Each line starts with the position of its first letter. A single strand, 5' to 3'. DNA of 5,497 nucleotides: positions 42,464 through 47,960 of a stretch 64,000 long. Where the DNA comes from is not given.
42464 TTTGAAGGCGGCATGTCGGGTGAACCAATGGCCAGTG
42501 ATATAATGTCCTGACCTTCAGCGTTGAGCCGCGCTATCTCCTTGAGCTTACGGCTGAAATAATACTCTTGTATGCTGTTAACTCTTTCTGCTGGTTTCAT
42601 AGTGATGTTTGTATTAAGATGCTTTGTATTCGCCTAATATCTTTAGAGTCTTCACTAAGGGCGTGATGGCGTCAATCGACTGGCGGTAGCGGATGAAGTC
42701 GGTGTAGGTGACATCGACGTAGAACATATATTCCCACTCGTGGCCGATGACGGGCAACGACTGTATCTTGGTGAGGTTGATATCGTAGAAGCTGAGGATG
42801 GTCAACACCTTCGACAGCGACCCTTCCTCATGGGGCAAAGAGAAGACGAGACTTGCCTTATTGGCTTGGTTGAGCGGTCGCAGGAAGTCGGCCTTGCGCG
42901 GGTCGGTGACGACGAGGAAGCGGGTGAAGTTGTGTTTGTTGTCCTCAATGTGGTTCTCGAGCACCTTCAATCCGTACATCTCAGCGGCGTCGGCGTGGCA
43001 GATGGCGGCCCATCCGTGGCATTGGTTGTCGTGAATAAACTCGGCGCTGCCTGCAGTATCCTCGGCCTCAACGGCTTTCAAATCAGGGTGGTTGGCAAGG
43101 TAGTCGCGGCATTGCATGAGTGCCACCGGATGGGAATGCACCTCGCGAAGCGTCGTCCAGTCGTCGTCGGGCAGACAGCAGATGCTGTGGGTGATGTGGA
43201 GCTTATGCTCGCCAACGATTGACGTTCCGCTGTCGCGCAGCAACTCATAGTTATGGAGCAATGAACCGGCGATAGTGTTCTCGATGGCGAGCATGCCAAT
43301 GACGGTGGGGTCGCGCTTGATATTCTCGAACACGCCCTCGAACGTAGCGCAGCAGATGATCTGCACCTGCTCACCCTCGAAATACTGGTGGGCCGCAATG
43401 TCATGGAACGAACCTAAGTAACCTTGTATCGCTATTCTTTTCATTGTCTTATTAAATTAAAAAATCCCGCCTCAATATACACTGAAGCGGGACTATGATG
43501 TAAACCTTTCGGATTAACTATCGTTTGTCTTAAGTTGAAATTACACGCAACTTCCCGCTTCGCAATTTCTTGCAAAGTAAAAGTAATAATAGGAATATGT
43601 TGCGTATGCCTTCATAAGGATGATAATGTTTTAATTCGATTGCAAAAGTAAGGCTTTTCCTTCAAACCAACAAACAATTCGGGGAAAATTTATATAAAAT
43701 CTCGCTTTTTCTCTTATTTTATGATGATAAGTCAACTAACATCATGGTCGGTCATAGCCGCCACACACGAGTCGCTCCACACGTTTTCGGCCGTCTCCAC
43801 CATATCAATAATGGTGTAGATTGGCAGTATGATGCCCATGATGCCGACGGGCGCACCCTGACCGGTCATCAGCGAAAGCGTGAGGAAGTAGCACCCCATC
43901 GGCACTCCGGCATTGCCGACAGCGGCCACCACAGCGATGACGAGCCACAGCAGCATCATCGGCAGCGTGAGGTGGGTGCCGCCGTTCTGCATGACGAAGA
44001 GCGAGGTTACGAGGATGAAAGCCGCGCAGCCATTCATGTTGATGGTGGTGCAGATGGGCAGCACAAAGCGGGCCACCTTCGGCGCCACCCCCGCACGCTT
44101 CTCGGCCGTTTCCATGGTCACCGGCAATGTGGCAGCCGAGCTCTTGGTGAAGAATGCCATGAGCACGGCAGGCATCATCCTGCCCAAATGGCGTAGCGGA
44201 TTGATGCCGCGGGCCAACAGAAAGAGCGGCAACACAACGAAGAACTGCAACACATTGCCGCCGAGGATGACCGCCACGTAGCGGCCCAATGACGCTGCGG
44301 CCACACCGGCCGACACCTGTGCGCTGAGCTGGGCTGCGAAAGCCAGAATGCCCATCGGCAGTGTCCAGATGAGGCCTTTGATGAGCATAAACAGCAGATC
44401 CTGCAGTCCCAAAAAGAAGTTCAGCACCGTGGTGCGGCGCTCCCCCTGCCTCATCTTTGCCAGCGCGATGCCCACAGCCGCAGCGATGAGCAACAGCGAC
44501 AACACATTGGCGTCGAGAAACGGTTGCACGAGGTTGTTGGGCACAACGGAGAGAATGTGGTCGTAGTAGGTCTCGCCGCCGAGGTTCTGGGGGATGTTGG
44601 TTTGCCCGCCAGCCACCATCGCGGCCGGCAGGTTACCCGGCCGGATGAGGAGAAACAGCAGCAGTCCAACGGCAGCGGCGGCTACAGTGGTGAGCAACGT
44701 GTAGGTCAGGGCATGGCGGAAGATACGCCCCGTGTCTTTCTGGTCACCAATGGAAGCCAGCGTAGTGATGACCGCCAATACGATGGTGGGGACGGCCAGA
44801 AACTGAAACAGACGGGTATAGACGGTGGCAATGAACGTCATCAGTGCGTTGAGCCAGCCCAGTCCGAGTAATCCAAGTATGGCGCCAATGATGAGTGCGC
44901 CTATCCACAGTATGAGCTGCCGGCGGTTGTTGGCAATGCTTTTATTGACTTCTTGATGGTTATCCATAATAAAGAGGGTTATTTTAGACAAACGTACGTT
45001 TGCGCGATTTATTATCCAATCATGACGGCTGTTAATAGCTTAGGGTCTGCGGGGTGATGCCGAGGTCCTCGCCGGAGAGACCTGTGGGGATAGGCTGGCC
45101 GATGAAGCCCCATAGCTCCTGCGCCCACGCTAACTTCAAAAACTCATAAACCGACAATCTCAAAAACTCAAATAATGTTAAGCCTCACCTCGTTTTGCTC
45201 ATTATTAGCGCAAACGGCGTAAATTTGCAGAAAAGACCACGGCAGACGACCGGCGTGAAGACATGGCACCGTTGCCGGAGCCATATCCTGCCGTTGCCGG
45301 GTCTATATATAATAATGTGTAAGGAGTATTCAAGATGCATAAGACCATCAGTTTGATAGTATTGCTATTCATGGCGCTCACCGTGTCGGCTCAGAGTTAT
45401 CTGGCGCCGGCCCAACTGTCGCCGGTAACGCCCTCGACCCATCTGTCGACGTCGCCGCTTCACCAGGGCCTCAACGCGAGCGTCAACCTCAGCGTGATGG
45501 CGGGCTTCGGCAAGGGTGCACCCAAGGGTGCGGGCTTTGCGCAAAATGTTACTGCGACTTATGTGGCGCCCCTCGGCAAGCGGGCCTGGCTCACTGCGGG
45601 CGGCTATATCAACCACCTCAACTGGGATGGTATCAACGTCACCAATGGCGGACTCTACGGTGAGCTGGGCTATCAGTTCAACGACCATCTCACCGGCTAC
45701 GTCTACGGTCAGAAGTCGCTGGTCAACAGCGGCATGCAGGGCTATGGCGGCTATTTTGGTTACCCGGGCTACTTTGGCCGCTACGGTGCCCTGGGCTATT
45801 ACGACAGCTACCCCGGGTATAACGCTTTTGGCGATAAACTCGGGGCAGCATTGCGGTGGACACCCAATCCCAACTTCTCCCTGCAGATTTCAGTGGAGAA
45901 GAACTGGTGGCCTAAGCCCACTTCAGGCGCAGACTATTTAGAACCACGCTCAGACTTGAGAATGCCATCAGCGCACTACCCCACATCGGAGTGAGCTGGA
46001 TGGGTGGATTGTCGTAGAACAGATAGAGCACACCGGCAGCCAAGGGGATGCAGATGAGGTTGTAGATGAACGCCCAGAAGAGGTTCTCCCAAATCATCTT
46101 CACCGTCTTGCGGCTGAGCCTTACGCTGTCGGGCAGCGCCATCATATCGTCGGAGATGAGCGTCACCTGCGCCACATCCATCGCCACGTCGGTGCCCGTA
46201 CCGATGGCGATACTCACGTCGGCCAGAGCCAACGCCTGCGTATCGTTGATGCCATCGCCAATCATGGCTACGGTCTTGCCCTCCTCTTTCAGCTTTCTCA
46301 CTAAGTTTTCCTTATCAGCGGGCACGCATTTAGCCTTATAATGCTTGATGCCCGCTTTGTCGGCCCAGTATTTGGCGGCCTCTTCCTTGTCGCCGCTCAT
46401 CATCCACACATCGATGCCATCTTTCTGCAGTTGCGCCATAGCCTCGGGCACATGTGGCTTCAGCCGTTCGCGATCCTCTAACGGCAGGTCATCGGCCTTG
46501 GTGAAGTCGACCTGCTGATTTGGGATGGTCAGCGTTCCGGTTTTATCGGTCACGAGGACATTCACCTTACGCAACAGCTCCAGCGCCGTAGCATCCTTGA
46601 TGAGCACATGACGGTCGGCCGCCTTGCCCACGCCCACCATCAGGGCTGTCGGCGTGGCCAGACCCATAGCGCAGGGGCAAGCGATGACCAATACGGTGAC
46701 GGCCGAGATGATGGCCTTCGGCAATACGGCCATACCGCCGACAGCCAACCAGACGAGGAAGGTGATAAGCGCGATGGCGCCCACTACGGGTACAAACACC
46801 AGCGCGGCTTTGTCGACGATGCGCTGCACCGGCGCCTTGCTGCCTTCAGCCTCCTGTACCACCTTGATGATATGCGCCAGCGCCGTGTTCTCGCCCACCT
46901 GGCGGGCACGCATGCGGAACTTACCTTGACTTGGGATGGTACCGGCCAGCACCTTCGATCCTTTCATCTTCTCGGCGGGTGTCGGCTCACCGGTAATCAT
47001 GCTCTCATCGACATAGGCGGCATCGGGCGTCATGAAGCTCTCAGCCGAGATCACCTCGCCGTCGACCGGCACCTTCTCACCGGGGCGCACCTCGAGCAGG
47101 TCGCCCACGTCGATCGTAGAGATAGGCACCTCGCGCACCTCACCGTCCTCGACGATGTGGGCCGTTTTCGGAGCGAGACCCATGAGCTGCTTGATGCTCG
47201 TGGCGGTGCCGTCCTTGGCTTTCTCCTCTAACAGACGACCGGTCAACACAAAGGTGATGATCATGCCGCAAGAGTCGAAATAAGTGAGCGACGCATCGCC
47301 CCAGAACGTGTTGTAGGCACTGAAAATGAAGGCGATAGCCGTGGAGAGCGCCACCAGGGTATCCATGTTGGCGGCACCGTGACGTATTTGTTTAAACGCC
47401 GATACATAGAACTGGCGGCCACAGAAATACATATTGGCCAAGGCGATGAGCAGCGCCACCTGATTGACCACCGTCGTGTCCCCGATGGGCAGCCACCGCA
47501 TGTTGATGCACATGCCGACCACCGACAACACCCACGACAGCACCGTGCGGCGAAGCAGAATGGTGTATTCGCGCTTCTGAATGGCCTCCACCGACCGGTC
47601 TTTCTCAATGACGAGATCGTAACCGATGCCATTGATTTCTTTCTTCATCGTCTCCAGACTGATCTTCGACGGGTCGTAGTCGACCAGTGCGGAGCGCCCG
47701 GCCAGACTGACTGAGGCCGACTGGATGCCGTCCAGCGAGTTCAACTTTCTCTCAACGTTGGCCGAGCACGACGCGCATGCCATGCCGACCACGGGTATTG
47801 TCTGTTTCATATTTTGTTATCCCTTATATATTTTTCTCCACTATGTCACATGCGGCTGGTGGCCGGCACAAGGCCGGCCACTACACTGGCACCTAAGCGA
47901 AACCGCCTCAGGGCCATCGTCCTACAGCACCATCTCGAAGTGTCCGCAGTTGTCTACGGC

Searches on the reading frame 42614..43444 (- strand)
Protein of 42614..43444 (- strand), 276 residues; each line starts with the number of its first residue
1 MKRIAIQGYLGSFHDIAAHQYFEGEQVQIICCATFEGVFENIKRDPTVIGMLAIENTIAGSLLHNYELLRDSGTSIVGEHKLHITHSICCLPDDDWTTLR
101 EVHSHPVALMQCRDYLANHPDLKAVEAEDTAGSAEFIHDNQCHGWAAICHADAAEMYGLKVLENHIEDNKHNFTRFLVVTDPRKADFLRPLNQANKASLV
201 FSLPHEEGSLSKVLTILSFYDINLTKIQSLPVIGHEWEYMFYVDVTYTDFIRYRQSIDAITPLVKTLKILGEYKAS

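Call 84: search_protein_families(library=pfam, proteins=[window:42614-43444:-], max_evalue=0.00001)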
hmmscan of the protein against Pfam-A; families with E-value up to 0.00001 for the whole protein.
window:42614-43444:- (276 aa): 1 family
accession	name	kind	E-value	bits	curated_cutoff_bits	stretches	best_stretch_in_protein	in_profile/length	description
PF00800.23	PDT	-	3.9e-53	180.4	25.2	1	4-181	1-178/181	Prephenate dehydratase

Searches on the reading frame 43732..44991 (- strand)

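Call 25: search_protein_families(library=pfam, proteins=[window:43732-44991:-])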
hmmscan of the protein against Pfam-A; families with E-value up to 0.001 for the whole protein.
window:43732-44991:- (419 aa): 1 family
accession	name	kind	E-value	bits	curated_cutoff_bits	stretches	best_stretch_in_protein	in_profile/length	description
PF00375.23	SDF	-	2.2e-87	294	27.9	1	30-416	6-386/387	Sodium:dicarboxylate symporter family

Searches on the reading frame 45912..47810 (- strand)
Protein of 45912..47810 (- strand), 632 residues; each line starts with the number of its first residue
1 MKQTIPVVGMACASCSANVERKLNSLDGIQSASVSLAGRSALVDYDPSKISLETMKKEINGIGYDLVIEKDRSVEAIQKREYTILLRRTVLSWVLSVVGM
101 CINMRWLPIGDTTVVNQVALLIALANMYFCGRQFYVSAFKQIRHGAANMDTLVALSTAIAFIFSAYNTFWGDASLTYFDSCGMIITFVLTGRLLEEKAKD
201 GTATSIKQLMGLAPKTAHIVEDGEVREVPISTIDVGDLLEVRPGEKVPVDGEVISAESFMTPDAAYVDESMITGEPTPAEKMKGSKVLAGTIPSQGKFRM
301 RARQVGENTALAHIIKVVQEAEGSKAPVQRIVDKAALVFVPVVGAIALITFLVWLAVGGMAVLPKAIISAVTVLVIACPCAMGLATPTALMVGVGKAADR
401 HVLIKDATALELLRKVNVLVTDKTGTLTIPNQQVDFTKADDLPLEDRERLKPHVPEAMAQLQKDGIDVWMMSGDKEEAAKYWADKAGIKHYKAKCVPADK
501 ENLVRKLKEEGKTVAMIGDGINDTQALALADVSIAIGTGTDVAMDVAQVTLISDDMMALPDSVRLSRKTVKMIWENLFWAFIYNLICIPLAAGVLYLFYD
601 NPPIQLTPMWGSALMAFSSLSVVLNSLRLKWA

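Call 25: search_protein_families(library=pfam, proteins=[window:45912-47810:-])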
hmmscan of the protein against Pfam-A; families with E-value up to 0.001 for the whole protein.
window:45912-47810:- (632 aa): 4 families
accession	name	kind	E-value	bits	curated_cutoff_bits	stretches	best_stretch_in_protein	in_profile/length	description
PF00122.25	E1-E2_ATPase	-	8.4e-54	182.3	28.1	1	212-399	2-180/181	E1-E2 ATPase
PF00702.32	Hydrolase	-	6.4e-18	66.3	26.4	1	440-531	89-191/191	haloacid dehalogenase-like hydrolase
PF00403.32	HMA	-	2.7e-15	56.9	24.8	1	4-65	1-62/62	Heavy-metal-associated domain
PF08282.18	Hydrolase_3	-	1.2e-05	25.6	20.9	1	502-552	194-244/255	haloacid dehalogenase-like hydrolase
